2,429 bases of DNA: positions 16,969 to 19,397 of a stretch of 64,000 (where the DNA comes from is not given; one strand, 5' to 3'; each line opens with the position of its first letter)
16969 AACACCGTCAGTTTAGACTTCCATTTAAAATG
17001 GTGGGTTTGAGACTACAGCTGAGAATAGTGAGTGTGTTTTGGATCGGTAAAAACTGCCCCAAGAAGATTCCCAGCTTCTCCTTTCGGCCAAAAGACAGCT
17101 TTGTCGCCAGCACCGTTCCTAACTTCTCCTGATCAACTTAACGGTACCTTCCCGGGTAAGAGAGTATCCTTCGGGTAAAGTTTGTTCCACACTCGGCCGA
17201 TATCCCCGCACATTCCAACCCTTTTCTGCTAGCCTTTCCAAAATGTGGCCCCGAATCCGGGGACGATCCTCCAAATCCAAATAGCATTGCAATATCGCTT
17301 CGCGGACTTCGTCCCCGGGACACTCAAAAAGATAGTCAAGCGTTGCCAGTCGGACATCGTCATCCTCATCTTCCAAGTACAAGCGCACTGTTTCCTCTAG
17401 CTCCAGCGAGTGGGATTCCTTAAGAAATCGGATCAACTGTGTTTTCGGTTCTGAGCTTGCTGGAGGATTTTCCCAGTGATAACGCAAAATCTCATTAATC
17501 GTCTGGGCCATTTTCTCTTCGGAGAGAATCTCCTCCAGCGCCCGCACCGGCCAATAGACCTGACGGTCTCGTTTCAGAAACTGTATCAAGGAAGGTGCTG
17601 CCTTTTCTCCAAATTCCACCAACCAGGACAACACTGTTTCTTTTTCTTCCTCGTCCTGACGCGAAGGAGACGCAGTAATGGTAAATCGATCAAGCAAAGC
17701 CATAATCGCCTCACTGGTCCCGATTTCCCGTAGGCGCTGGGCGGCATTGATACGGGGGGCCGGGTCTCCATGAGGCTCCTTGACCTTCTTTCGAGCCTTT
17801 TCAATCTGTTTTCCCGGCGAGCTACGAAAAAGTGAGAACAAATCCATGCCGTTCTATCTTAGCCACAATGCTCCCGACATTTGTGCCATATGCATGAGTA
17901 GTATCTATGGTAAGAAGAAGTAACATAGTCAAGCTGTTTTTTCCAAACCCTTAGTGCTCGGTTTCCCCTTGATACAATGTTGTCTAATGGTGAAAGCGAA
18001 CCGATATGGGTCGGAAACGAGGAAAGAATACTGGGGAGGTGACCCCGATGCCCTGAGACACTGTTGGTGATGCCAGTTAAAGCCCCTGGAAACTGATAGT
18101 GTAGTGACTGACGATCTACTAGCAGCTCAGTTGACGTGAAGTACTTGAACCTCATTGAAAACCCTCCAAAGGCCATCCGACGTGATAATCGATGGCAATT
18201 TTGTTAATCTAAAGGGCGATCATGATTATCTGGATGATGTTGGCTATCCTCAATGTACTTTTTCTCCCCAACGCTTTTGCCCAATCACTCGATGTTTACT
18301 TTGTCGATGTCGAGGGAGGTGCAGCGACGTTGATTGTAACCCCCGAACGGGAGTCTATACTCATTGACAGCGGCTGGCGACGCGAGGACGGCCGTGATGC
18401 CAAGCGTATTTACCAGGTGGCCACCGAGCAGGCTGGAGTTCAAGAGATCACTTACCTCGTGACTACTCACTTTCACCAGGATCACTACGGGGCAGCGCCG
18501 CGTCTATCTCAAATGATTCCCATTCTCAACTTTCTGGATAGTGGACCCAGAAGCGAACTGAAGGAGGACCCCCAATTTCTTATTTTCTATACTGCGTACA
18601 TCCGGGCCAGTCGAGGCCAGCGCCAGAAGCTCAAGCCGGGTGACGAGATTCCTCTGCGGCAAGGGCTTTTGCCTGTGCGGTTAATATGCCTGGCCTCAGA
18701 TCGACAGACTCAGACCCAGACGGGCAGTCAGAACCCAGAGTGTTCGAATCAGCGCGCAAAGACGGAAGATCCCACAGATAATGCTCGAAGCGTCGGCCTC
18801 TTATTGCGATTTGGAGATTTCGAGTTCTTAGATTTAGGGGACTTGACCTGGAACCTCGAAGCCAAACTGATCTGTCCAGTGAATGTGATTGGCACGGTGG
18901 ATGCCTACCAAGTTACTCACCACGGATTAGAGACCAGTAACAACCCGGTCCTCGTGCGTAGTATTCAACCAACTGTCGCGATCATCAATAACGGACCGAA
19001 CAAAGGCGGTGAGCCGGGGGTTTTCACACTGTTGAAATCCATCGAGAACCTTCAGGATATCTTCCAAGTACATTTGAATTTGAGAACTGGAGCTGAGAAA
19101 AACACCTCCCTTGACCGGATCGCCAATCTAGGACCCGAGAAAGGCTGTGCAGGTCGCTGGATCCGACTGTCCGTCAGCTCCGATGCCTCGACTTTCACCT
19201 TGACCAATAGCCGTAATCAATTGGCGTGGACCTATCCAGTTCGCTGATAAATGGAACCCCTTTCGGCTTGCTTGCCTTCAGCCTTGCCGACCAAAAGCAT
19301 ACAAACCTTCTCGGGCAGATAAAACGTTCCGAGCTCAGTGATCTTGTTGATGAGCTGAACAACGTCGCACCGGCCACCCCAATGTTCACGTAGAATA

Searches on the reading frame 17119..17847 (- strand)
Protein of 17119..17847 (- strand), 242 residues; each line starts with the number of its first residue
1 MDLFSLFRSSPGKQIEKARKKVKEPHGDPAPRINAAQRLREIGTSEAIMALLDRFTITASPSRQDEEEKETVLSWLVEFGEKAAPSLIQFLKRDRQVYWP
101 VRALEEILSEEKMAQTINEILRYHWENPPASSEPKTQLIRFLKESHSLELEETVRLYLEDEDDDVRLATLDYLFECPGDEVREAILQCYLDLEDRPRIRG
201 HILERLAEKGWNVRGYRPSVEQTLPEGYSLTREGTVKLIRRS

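Call 16: search_protein_families(library=pfam, proteins=[window:17119-17847:-], max_evalue=0.01)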
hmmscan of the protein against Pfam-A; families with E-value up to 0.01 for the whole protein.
window:17119-17847:- (242 aa): 2 families
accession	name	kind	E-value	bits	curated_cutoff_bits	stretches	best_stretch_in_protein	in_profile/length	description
PF13646.12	HEAT_2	-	9.5e-07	29.5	27.7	0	157-207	7-56/88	HEAT repeats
PF03130.22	HEAT_PBS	-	0.0017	19.2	20.9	0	32-52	2-22/27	PBS lyase HEAT-like repeat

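Call 80: list_cluster_members(proteins=[window:17119-17847:-, window:18222-19247:+, window:15359-16825:-, window:19706-20338:-, window:20405-21871:+, window:35475-36485:+, window:34257-34715:-, window:33183-34241:-, window:37539-38942:+, window:34660-35088:-])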
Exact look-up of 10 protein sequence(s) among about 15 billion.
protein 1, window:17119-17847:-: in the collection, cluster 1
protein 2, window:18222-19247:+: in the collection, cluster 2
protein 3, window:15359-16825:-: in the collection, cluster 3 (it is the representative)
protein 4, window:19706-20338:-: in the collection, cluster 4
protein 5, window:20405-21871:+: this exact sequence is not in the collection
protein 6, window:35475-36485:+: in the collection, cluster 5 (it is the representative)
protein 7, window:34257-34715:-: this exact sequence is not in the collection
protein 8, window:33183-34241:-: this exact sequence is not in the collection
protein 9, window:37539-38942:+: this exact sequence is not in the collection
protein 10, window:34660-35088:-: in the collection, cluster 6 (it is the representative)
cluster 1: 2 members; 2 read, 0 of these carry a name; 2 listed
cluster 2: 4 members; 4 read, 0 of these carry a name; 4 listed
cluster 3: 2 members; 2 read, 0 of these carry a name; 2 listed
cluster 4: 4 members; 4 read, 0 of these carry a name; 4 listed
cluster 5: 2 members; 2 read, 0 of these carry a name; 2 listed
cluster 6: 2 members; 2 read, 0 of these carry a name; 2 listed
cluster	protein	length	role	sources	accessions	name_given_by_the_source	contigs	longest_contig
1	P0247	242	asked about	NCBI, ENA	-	-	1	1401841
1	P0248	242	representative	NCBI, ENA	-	-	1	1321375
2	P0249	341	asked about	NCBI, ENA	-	-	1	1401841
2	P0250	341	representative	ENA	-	-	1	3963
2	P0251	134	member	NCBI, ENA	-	-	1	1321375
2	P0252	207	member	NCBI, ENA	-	-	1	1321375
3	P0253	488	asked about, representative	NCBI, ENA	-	-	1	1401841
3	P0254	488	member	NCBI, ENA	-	-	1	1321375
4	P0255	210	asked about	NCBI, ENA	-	-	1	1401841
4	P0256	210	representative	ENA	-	-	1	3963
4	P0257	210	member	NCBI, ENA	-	-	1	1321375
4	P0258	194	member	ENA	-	-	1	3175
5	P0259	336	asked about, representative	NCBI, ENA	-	-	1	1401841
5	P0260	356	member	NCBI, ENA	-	-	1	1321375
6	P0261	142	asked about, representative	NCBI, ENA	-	-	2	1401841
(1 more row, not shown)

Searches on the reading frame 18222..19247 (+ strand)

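Call 16: search_protein_families(library=pfam, proteins=[window:18222-19247:+], max_evalue=0.01)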
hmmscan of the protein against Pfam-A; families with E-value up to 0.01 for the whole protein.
window:18222-19247:+ (341 aa): 2 families
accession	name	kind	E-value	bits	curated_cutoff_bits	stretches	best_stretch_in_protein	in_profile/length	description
PF00753.33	Lactamase_B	-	9.4e-10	39.2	22.7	1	30-100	3-68/196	Metallo-beta-lactamase superfamily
PF12706.13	Lactamase_B_2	-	0.0015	18.6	27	1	46-162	3-115/200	Beta-lactamase superfamily domain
